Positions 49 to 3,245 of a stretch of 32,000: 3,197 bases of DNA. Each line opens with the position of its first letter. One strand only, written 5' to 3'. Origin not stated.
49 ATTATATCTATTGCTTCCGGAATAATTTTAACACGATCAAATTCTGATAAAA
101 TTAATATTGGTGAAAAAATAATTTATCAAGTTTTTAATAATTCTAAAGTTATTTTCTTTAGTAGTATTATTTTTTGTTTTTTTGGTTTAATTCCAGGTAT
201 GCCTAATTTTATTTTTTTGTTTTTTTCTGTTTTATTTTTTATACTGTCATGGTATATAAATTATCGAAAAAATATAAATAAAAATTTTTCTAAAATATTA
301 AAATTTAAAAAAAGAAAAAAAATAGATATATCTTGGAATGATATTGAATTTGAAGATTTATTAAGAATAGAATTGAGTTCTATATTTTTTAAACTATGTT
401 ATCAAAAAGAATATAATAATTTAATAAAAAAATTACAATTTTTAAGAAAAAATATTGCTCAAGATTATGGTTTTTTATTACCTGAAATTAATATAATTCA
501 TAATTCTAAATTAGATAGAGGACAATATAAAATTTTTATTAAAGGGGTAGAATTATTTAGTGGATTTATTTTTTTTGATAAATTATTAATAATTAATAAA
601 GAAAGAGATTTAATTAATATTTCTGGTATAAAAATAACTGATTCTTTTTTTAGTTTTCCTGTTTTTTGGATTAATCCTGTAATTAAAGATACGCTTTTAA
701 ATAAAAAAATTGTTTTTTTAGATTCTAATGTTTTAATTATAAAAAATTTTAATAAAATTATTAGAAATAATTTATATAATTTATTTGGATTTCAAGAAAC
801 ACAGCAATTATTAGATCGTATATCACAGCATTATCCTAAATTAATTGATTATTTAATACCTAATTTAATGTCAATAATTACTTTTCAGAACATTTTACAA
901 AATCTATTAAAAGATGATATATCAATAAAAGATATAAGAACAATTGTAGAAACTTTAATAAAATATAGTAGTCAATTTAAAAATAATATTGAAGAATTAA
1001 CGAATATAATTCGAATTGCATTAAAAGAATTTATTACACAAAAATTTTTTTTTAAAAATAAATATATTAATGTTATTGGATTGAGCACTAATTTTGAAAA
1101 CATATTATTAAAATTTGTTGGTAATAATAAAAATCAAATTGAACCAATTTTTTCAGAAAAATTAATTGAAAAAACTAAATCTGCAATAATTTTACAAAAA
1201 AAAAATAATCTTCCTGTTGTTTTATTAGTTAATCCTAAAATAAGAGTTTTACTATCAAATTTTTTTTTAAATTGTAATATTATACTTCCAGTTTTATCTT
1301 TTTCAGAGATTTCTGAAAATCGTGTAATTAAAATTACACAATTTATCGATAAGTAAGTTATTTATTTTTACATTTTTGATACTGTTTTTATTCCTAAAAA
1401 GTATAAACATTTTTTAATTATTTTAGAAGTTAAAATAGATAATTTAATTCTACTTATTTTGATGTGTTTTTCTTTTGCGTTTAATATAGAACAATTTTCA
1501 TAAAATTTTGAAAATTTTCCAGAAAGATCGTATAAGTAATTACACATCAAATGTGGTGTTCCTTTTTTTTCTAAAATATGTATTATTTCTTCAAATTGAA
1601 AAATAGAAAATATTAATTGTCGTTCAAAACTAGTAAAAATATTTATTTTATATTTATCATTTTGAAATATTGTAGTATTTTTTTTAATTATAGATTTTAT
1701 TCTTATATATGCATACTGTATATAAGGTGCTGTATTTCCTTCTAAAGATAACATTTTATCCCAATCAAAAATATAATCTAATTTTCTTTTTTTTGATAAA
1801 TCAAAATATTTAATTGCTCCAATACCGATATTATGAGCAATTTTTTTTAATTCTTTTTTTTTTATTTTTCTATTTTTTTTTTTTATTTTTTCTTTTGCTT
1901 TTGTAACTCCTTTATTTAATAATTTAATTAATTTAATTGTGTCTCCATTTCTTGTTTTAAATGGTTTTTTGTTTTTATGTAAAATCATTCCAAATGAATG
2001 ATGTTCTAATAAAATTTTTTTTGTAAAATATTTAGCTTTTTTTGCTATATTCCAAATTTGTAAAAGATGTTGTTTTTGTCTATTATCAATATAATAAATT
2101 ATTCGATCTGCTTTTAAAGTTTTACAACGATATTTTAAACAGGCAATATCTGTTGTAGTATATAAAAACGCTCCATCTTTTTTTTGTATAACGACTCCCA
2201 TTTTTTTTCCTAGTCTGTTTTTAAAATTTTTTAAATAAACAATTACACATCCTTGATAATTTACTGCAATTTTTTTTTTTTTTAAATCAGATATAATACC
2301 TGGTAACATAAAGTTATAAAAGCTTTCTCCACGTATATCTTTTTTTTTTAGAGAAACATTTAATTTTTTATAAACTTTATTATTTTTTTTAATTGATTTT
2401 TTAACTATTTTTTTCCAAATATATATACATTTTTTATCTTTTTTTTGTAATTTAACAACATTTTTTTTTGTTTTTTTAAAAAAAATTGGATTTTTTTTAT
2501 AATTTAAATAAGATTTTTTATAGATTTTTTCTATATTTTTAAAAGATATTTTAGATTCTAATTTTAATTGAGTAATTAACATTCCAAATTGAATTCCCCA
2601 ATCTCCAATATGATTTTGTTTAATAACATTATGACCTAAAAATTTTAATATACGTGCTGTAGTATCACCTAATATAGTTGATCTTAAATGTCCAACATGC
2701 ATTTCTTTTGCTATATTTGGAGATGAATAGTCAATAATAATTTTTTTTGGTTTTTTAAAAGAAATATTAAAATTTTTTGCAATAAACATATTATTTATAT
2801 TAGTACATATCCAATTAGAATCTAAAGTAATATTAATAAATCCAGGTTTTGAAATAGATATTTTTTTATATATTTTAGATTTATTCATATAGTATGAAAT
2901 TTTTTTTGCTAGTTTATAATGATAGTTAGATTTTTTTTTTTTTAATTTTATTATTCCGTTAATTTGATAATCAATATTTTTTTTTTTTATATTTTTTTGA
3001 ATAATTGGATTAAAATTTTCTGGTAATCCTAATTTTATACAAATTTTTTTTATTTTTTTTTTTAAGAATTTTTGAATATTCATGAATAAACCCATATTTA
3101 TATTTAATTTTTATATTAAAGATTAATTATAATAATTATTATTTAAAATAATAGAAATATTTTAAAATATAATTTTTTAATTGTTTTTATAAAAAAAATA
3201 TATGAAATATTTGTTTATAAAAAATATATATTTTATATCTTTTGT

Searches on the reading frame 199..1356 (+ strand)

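Call 56: search_protein_families(library=ncbifam, proteins=[window:199-1356:+])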
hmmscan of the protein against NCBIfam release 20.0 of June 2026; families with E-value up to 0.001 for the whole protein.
window:199-1356:+ (385 aa): 4 families
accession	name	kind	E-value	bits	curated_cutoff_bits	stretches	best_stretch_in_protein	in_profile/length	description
TIGR01398.1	FlhA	equivalog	1.9e-71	241.2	772.1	1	1-380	290-675/678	flagellar biosynthesis protein FlhA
TIGR01399.1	hrcV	equivalog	2.6e-41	141.8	692.25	1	1-379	288-673/677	type III secretion system export apparatus subunit SctV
NF011865.0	PRK15337.1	equivalog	9.6e-35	120.1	800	1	2-381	298-684/686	EscV/YscV/HrcV family type III secretion system export apparatus protein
NF009363.0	PRK12720.1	equivalog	1.1e-30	106.8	993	1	2-384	303-672/683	EscV/YscV/HrcV family type III secretion system export apparatus protein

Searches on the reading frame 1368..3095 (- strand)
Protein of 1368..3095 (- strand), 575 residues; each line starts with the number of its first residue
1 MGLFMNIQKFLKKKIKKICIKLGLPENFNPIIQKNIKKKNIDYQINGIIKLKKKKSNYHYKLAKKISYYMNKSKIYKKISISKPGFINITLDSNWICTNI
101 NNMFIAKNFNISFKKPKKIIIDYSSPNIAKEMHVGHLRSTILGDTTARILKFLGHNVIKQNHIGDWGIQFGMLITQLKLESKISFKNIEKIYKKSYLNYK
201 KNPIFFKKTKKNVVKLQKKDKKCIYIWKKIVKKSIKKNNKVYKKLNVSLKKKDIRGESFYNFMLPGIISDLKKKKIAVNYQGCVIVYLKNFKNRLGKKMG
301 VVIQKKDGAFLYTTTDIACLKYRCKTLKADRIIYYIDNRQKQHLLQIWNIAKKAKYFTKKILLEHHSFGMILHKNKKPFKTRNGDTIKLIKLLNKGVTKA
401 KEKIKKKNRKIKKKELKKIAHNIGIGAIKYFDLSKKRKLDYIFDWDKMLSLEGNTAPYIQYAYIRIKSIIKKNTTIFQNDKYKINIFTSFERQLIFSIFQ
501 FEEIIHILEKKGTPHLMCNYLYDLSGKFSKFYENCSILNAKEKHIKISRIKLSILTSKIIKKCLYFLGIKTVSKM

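Call 56: search_protein_families(library=ncbifam, proteins=[window:1368-3095:-])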
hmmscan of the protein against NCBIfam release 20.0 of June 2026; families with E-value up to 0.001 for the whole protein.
window:1368-3095:- (575 aa): 4 families
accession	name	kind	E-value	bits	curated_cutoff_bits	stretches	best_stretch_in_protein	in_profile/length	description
TIGR00456.1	argS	equivalog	8.7e-150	499.8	261.65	1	7-575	1-569/569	arginine--tRNA ligase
NF002446.0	PRK01611.3-3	equivalog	1.6e-68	231.6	399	2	217-575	272-636/636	arginine--tRNA ligase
NF002447.0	PRK01611.3-4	equivalog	1.3e-64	218.8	460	2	327-575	357-613/613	arginine--tRNA ligase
NF045898.1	ArgS_rel_codon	equivalog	2.3e-05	24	340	0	42-158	43-151/327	ArgS-related anticodon-binding protein NrtL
